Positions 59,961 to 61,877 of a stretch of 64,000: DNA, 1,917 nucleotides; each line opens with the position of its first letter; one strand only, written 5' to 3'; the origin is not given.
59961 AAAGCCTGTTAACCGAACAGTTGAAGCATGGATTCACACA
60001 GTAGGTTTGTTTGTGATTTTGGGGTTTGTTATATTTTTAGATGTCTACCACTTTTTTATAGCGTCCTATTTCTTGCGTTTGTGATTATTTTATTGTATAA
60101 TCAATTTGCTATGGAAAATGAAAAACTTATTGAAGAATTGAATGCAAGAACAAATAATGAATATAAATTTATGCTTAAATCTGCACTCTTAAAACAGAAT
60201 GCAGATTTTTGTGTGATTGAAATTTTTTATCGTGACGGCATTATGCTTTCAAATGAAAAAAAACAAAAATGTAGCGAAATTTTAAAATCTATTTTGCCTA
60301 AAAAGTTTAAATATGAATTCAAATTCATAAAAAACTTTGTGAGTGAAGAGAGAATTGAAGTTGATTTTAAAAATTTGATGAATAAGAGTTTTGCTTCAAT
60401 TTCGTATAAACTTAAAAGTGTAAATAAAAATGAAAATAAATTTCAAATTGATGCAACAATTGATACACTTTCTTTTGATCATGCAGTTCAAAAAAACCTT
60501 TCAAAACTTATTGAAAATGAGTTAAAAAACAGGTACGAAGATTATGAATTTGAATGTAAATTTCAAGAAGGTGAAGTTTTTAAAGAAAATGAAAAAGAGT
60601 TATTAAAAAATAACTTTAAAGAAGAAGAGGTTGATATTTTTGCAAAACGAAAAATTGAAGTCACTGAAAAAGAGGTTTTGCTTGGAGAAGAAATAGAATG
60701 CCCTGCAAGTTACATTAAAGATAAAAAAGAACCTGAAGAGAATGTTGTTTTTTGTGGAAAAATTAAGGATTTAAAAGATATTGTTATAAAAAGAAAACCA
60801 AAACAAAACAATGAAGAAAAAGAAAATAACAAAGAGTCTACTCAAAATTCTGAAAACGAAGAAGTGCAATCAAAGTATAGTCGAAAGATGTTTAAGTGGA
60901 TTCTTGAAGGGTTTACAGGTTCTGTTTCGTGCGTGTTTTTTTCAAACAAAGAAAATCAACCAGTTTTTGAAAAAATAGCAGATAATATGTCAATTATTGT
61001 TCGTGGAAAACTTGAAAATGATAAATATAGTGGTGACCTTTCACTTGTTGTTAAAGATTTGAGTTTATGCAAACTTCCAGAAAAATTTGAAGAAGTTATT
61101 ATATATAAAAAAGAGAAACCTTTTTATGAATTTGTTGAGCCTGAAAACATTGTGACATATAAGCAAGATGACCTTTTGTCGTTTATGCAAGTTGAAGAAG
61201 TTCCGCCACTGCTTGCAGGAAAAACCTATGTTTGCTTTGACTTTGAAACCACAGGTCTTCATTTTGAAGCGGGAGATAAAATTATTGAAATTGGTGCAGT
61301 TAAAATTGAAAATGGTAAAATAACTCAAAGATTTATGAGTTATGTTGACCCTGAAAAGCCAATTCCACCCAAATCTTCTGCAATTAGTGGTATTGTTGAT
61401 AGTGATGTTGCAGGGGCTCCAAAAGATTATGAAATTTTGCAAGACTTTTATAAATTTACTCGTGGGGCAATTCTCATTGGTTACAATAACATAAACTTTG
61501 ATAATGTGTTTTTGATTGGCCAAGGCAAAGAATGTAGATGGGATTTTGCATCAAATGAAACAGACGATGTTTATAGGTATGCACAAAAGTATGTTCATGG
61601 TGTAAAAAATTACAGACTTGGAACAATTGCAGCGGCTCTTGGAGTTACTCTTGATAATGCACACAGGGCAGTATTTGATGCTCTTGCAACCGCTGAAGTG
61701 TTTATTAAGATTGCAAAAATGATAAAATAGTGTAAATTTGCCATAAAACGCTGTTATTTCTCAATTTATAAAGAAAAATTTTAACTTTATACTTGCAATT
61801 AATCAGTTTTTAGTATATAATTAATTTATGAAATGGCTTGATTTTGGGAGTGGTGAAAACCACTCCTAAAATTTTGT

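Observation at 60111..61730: PolC-derived N-terminal/OB/exonuclease protein at the polC position, lacking PHP and polymerase domains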

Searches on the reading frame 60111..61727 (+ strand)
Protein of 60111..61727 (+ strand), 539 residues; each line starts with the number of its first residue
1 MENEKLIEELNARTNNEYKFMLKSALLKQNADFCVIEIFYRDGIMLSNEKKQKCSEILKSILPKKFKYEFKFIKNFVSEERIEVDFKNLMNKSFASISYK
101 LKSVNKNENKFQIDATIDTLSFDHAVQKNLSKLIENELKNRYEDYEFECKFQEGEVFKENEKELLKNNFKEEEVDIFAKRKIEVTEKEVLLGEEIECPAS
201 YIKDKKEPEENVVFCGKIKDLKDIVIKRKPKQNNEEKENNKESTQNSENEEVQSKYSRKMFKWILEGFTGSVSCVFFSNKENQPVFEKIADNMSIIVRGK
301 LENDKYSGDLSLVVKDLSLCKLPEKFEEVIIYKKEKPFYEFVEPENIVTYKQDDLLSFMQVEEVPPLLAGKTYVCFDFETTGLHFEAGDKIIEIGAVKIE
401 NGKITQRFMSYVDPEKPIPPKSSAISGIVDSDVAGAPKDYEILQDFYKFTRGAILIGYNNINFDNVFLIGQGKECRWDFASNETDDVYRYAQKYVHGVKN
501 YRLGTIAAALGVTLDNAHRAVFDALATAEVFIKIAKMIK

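Call 3: search_protein_families(library=pfam, proteins=[window:60111-61727:+], max_evalue=1)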
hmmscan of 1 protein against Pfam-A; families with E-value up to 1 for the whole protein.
window:60111-61727:+ (539 aa): 5 families
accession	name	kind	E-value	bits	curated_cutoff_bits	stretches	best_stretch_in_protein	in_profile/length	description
PF00929.31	RNase_T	-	2.6e-33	116.3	24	1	374-531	1-164/164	Exonuclease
PF01336.31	tRNA_anti-codon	-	4.8e-07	30.1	27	1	255-318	12-73/75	OB-fold nucleic acid binding domain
PF13482.12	RNase_H_2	-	3e-06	27.7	22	1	374-515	1-118/165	RNase_H superfamily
PF16473.11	Rv2179c-like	-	0.00011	22.4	27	1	374-529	3-171/177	3'-5' exoribonuclease Rv2179c-like domain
PF13742.12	tRNA_anti_2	-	0.0042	17.7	27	1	270-317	48-94/95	OB-fold nucleic acid binding domain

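Call 4: search_protein_families(library=ncbifam, proteins=[window:60111-61727:+], max_evalue=1)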
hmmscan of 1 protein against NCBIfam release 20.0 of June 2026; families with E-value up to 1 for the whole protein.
window:60111-61727:+ (539 aa): 29 families (the best 25 are shown)
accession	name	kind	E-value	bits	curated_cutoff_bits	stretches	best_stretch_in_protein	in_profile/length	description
NF001688.0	PRK00448.1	equivalog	1.8e-42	145.1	873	2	368-538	420-588/1445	PolC-type DNA polymerase III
TIGR01405.1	polC_Gram_pos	equivalog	5.8e-36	123.6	1043.45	2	368-538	186-354/1211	DNA polymerase III subunit alpha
NF005905.0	PRK07883.1-3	equivalog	1.6e-35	122.8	508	1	356-533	12-186/581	DEDD exonuclease domain-containing protein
NF005906.0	PRK07883.1-4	equivalog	5.2e-33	114.2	495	1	370-535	5-168/563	DEDD exonuclease domain-containing protein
NF005981.0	PRK08074.1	equivalog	9e-33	113.3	789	1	371-537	3-168/931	ATP-dependent DNA helicase DinG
NF005907.0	PRK07883.1-5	equivalog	1.1e-32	113.2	454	1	367-531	24-188/584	DEDD exonuclease domain-containing protein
TIGR01407.1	dinG_rel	hypoth_equivalog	4.4e-30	104.6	547.7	1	372-537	1-164/889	putative DnaQ family exonuclease/DinG family helicase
NF005289.0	PRK06807.1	equivalog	1.9e-29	102.9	335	1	372-537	9-171/313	3'-5' exonuclease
TIGR00573.1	dnaq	subfamily_domain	1.4e-28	99.9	71.5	1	370-537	6-172/217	exonuclease, DNA polymerase III, epsilon subunit family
NF005836.0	PRK07740.1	equivalog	2.3e-27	96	261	1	372-536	60-224/244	hypothetical protein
NF006316.0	PRK08517.1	equivalog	1.6e-26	93.2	247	1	367-533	66-228/270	3'-5' exonuclease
NF004963.0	PRK06309.1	equivalog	2.6e-23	82.9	245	1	373-534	4-162/232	DNA polymerase III subunit epsilon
NF005904.0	PRK07883.1-2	equivalog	3.8e-22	78.3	969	1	361-531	18-190/584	DEDD exonuclease domain-containing protein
NF004316.1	PRK05711.1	equivalog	6.7e-20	71.7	196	1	374-531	4-162/234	DNA polymerase III subunit epsilon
NF005569.0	PRK07246.1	equivalog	2.1e-19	69.3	794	1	371-538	7-170/820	bifunctional DnaQ family exonuclease/ATP-dependent helicase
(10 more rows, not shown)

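Call 5: search_solved_structures(query=window:60111-61727:+, max_evalue=1, show_alignments=3)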
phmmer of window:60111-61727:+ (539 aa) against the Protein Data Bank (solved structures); distinct sequences matched with E-value up to 1: 11.
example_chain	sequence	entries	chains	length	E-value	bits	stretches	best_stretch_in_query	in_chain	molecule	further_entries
9qpc_A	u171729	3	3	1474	1.4e-21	80.3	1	367-530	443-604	DNA polymerase III PolC-type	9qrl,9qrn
2p1j_A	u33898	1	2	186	1.9e-20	76.6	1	370-539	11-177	DNA polymerase III polC-type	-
8zef_A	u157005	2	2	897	2.2e-16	63.2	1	371-532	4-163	3'-5' exonuclease DinG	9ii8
8h18_A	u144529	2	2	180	6.4e-16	61.7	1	370-537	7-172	DnaQ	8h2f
1j53_A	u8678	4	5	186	8e-12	48.1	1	375-534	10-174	DNA polymerase III, epsilon chain | DNA polymerase III epsilon subunit | DNA POLYMERASE III SUBUNIT EPSILON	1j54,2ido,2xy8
2gui_A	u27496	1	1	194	9e-12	48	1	374-534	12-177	DNA polymerase III epsilon subunit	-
5fku_D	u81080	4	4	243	1.9e-11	46.9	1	375-534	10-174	DNA POLYMERASE III SUBUNIT EPSILON | DNA POLYMERASE III EPSILON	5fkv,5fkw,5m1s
8fyc_K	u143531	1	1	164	2.3e-10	43.3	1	373-525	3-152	DEDDh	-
8fy9_A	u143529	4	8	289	9.5e-10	41.3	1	372-525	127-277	Cas2-DEDDh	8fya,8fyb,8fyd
4fzx_C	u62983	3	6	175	0.0005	22.4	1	377-468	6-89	Exodeoxyribonuclease 10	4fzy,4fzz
3f2b_A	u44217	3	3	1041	0.72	12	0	253-321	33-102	DNA-directed DNA polymerase III alpha chain | GEOBACILLUS KAUSTOPHILUS DNA POLC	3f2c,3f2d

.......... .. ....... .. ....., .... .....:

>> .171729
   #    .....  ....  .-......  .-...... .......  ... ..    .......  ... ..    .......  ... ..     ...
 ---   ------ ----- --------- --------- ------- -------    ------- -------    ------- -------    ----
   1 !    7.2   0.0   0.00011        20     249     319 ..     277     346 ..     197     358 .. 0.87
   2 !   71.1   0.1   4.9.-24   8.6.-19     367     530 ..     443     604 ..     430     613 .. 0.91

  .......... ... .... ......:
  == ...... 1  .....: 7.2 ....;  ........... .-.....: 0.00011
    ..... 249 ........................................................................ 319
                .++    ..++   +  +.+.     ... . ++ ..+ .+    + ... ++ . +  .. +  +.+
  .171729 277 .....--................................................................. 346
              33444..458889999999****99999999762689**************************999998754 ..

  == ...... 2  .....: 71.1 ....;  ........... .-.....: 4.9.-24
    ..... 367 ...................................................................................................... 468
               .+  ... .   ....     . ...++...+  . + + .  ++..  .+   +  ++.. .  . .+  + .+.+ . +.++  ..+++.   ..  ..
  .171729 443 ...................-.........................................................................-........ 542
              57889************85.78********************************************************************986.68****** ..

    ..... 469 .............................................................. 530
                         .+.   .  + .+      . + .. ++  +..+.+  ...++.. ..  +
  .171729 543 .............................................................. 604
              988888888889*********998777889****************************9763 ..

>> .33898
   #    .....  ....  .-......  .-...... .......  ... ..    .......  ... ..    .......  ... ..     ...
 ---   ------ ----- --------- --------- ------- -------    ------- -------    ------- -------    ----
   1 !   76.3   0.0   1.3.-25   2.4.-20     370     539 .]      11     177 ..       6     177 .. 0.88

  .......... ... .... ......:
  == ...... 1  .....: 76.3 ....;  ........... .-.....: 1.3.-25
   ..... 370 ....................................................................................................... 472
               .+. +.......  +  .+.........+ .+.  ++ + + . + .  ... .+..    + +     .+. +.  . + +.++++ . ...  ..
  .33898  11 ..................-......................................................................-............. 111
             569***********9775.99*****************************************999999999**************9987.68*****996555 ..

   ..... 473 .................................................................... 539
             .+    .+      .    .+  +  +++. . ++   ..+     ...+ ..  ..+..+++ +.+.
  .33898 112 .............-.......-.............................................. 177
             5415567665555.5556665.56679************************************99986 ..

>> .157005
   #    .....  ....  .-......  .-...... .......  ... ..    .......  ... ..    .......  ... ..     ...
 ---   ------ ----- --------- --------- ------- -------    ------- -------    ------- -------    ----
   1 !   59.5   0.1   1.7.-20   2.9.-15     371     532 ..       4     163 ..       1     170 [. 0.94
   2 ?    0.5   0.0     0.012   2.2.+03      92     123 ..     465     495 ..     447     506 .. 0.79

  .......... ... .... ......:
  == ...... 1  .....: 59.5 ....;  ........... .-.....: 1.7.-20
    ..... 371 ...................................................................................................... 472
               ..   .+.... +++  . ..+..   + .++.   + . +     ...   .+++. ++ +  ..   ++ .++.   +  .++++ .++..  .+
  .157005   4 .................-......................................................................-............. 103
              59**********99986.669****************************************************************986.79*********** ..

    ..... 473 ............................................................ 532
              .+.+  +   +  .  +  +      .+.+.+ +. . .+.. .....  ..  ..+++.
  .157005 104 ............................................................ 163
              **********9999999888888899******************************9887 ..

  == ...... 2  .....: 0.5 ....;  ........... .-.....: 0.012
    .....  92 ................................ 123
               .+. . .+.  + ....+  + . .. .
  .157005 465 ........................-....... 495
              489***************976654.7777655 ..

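Call 7: find_homologous_proteins(query=window:60111-61727:+, max_evalue=0.001)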
Query window:60111-61727:+ (539 aa): 377 proteins with E <= 0.001 among 8000 candidates; the best 120 are listed.
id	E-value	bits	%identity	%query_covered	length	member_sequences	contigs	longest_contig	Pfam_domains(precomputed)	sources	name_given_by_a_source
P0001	0.0e+0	1160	98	100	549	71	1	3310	PF00929.32,PF13482.13,PF01336.32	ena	-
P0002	8.5e-277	937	79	100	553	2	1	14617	PF00929.32,PF13482.13,PF01336.32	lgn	-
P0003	1.4e-223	762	62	100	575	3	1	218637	PF00929.32,PF01336.32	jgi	jgi:DNA polymerase III epsilon subunit family exonuclease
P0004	2.5e-218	744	62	99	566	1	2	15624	PF00929.32,PF13482.13,PF16473.12,PF01336.32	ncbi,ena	-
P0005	1.4e-217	742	62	99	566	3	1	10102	PF00929.32,PF13482.13,PF16473.12,PF01336.32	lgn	-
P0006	2.4e-217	741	62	99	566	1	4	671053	PF00929.32,PF13482.13,PF16473.12,PF01336.32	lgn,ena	-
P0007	3.1e-217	741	63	100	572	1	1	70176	PF00929.32,PF13482.13,PF16473.12,PF01336.32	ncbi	-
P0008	5.8e-217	740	63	100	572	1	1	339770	PF00929.32,PF13482.13,PF16473.12,PF01336.32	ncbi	-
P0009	1.5e-216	738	62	99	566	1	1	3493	PF00929.32,PF13482.13,PF16473.12,PF01336.32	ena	-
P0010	2.1e-213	728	61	99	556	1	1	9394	PF00929.32,PF01336.32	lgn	-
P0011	3.0e-212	724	61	100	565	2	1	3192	PF00929.32,PF13482.13,PF16473.12,PF01336.32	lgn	-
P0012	5.0e-212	724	62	99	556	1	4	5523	PF00929.32,PF01336.32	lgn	-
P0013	1.5e-211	722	62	99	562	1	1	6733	PF00929.32,PF01336.32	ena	-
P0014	2.3e-211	721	62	100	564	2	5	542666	PF00929.32,PF13482.13,PF16473.12,PF01336.32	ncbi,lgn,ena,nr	ncbi:MAG: 3'-5' exoribonuclease [Clostridia bacterium]|nr:3'-5' exoribonuclease [Clostridia bacteriu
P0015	2.9e-211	721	61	99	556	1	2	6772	PF00929.32,PF01336.32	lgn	-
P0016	3.4e-211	721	62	99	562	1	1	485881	PF00929.32,PF01336.32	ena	-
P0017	1.9e-210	718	63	99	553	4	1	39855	PF00929.32,PF13482.13,PF16473.12,PF01336.32,PF03104.26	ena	-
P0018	2.9e-210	718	63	99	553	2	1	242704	PF00929.32,PF13482.13,PF01336.32,PF03104.26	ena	-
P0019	4.9e-210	717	63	99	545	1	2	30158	PF00929.32,PF13482.13,PF16473.12,PF01336.32,PF03104.26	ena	-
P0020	1.8e-209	715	61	99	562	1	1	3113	PF00929.32,PF01336.32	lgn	-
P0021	2.0e-209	715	62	99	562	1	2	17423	PF00929.32,PF01336.32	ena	-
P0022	3.5e-209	714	64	99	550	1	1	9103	PF00929.32,PF13482.13,PF01336.32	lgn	-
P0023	3.7e-209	714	62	99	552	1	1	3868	PF00929.32,PF13482.13,PF01336.32,PF03104.26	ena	-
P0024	4.5e-209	714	62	100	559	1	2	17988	PF00929.32,PF16473.12,PF01336.32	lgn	-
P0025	1.1e-208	713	61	100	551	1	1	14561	PF00929.32,PF13482.13,PF01336.32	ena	-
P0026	1.1e-208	712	61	100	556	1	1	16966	PF00929.32,PF13482.13,PF01336.32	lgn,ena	-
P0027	1.2e-208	712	63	99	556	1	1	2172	PF00929.32,PF13482.13,PF03104.26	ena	-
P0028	2.5e-208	711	61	100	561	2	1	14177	PF00929.32,PF13482.13,PF16473.12,PF01336.32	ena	-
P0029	3.7e-208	711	62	99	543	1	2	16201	PF00929.32,PF13482.13,PF16473.12,PF01336.32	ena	-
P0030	1.8e-207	708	61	100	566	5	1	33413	PF00929.32,PF16473.12,PF01336.32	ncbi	-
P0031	2.1e-207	708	62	99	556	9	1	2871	PF00929.32,PF13482.13,PF03104.26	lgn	-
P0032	2.2e-207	708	61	100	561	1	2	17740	PF00929.32,PF13482.13,PF16473.12,PF01336.32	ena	-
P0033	2.6e-207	708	59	100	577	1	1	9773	PF00929.32,PF16473.12,PF01336.32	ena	-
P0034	4.7e-207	707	61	100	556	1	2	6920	PF00929.32,PF13482.13,PF01336.32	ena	-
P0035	4.7e-207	707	61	100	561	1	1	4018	PF00929.32,PF13482.13,PF16473.12,PF01336.32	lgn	-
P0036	5.1e-207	707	61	100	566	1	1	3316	PF00929.32,PF13482.13,PF16473.12,PF01336.32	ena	-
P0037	5.3e-207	707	61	100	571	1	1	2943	PF00929.32,PF13482.13,PF16473.12,PF01336.32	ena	-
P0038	5.8e-207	707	61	99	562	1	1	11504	PF00929.32,PF13482.13,PF16473.12,PF01336.32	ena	-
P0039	7.4e-207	706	61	100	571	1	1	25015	PF00929.32,PF16473.12,PF01336.32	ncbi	-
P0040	9.5e-207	706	60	100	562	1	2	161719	PF00929.32,PF13482.13,PF16473.12,PF01336.32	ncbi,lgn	-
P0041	1.2e-206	706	60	100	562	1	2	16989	PF00929.32,PF13482.13,PF16473.12,PF01336.32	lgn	-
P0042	3.2e-206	704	60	99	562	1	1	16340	PF00929.32,PF13482.13,PF16473.12,PF01336.32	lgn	-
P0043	3.7e-206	704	62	99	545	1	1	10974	PF00929.32,PF16473.12,PF01336.32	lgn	-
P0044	5.5e-206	704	60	100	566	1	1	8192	PF00929.32,PF13482.13,PF16473.12,PF01336.32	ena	-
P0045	6.9e-206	703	62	100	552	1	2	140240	PF00929.32,PF13482.13,PF01336.32,PF03104.26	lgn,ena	-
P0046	2.7e-205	701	60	100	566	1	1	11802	PF00929.32,PF13482.13,PF16473.12,PF01336.32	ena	-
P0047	4.4e-205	701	60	100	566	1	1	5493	PF00929.32,PF13482.13,PF16473.12,PF01336.32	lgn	-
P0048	8.7e-205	700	60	100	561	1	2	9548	PF00929.32,PF13482.13,PF16473.12,PF01336.32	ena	-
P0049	9.7e-205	700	60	100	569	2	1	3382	PF00929.32,PF01336.32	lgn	-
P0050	1.1e-204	699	62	99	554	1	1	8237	PF00929.32,PF13482.13,PF01336.32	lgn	-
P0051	1.9e-204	699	60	100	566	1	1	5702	PF00929.32,PF16473.12,PF01336.32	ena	-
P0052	2.0e-204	699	60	100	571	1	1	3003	PF00929.32,PF16473.12,PF01336.32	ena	-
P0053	4.0e-204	697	61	99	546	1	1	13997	PF00929.32,PF13482.13,PF16473.12,PF01336.32,PF03104.26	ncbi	-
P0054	4.8e-203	694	60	100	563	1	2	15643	PF00929.32,PF13482.13,PF16473.12,PF01336.32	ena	-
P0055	1.4e-202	692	61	99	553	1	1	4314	PF00929.32,PF13482.13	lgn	-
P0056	1.7e-202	692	61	99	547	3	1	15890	PF00929.32,PF16473.12,PF01336.32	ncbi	-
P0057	1.8e-202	692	60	100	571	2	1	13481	PF00929.32,PF13482.13,PF16473.12,PF01336.32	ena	-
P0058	3.4e-202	691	61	99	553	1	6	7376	PF00929.32,PF13482.13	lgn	-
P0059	5.2e-202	691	58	100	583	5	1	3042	PF00929.32,PF13482.13,PF16473.12,PF01336.32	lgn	-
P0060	5.2e-202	691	60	99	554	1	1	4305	PF00929.32,PF16473.12,PF01336.32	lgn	-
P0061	1.9e-201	689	59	100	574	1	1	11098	PF00929.32,PF13482.13,PF01336.32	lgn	-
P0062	8.6e-201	686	61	99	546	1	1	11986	PF00929.32,PF13482.13,PF16473.12,PF01336.32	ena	-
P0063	1.4e-200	686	58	99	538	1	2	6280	PF00929.32,PF16473.12,PF01336.32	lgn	-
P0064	4.6e-200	684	60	100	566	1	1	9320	PF00929.32,PF13482.13,PF16473.12,PF01336.32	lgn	-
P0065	9.7e-200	683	60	99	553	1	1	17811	PF00929.32,PF13482.13,PF16473.12,PF01336.32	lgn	-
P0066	1.3e-199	683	61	99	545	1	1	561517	PF00929.32,PF13482.13,PF16473.12,PF01336.32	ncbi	-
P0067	9.0e-199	680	58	99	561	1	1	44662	PF00929.32,PF01336.32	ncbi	-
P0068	1.7e-198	679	58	99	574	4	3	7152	PF00929.32,PF13482.13,PF01336.32,PF03104.26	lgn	-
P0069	7.0e-198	677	60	99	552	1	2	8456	PF00929.32,PF01336.32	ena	-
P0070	1.1e-196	673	60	99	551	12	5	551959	PF00929.32,PF13482.13,PF01336.32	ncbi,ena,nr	ncbi:MAG: ribonuclease H-like domain-containing protein [Clostridia bacterium]|nr:ribonuclease H-lik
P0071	1.9e-196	672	59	99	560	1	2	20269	PF00929.32,PF16473.12,PF01336.32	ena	-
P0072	2.6e-196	672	58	99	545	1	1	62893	PF00929.32,PF13482.13,PF16473.12,PF01336.32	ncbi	-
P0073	4.2e-196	671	59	99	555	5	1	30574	PF00929.32,PF13482.13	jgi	-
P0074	7.4e-196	670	60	99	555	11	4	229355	PF00929.32,PF16473.12,PF01336.32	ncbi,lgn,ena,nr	ncbi:MAG: 3'-5' exoribonuclease [Clostridia bacterium]|nr:3'-5' exoribonuclease [Clostridia bacteriu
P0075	8.6e-196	670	58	100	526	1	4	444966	PF00929.32,PF16473.12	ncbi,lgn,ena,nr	ncbi:MAG: 3'-5' exoribonuclease [Clostridia bacterium]|nr:3'-5' exoribonuclease [Clostridia bacteriu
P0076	1.1e-195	670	58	100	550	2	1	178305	PF00929.32,PF13482.13,PF01336.32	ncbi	-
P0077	1.2e-195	670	60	99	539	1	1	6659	PF00929.32,PF16473.12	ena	-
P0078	1.2e-195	670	59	99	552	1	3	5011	PF00929.32,PF16473.12,PF01336.32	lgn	-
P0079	2.2e-195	669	60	99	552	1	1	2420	PF00929.32,PF01336.32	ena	-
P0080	3.0e-195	668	60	99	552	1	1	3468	PF00929.32,PF01336.32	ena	-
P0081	7.2e-195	667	54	99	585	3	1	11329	PF00929.32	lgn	-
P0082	1.4e-194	666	57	99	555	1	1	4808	PF00929.32,PF16473.12,PF01336.32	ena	-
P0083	4.8e-194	664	59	98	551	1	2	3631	PF00929.32,PF13482.13,PF01336.32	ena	-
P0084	6.8e-194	664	58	99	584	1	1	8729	PF00929.32,PF13482.13,PF01336.32,PF03104.26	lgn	-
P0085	1.9e-193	662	58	100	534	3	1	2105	PF00929.32,PF01336.32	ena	-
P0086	3.7e-193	661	59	98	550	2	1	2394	PF00929.32,PF13482.13,PF01336.32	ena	-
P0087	9.0e-193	660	58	99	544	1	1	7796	PF00929.32,PF16473.12,PF01336.32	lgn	-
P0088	4.6e-192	658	59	99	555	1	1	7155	PF00929.32,PF16473.12,PF01336.32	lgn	-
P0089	8.5e-192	657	57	99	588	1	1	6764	PF00929.32,PF13482.13,PF01336.32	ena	-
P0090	5.1e-191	654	58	99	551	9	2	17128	PF00929.32,PF13482.13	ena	-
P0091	5.2e-191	654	58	99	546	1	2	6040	PF00929.32,PF13482.13,PF01336.32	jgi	-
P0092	9.7e-191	653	57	99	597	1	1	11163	PF00929.32,PF01336.32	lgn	-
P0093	1.6e-190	653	56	99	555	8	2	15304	PF00929.32,PF13482.13,PF01336.32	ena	-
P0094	2.4e-190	652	57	99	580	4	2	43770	PF00929.32,PF13482.13,PF01336.32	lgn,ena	-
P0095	9.6e-190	650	56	100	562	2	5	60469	PF00929.32,PF01336.32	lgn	-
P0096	1.8e-189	649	58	99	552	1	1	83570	PF00929.32,PF13482.13,PF01336.32,PF03104.26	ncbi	-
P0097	2.0e-189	649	57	99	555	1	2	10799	PF00929.32,PF16473.12,PF01336.32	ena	-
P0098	2.7e-189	649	57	99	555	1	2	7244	PF00929.32,PF13482.13,PF16473.12,PF01336.32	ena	-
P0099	1.1e-188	647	55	99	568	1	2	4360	PF00929.32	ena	-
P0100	1.3e-188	646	57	99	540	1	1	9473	PF00929.32,PF13482.13,PF01336.32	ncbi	-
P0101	1.4e-188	646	58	99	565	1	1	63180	PF00929.32,PF13482.13,PF01336.32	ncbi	-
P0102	1.5e-188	646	57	99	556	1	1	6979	PF00929.32,PF13482.13,PF01336.32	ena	-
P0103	1.6e-188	646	53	99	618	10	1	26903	PF00929.32,PF13482.13,PF16473.12,PF01336.32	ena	-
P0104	1.7e-188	646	57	99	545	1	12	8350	PF00929.32,PF13482.13,PF16473.12,PF01336.32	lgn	-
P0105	2.2e-188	646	56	99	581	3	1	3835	PF00929.32,PF16473.12,PF01336.32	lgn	-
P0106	1.0e-187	643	57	99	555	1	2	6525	PF00929.32,PF01336.32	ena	-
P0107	2.0e-187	642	55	99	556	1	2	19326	PF00929.32,PF13482.13,PF16473.12,PF01336.32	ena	-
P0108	5.0e-187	641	58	99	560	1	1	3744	PF00929.32,PF13482.13,PF16473.12,PF01336.32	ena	-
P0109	1.7e-186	639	57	99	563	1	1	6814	PF00929.32,PF16473.12,PF01336.32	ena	-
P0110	2.3e-186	639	58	99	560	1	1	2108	PF00929.32,PF13482.13,PF16473.12,PF01336.32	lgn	-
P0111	2.4e-186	639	54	99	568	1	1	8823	PF00929.32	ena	-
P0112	3.0e-186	639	59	99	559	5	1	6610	PF00929.32,PF16473.12,PF01336.32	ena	-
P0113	5.5e-186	638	57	99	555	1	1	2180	PF00929.32,PF16473.12,PF01336.32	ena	-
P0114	5.8e-186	638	58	99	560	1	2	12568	PF00929.32,PF13482.13,PF16473.12,PF01336.32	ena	-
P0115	7.9e-186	637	57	99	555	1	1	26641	PF00929.32,PF13482.13,PF16473.12,PF01336.32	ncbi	-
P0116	8.7e-186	637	55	99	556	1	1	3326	PF00929.32,PF16473.12,PF01336.32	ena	-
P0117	9.5e-186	637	57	99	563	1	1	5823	PF00929.32,PF16473.12,PF01336.32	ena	-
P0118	1.1e-185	637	56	99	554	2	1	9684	PF00929.32,PF13482.13,PF16473.12,PF01336.32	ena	-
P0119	1.2e-185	637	58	99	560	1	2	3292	PF00929.32,PF13482.13,PF16473.12,PF01336.32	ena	-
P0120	1.7e-185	636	54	99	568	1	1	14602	PF00929.32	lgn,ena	-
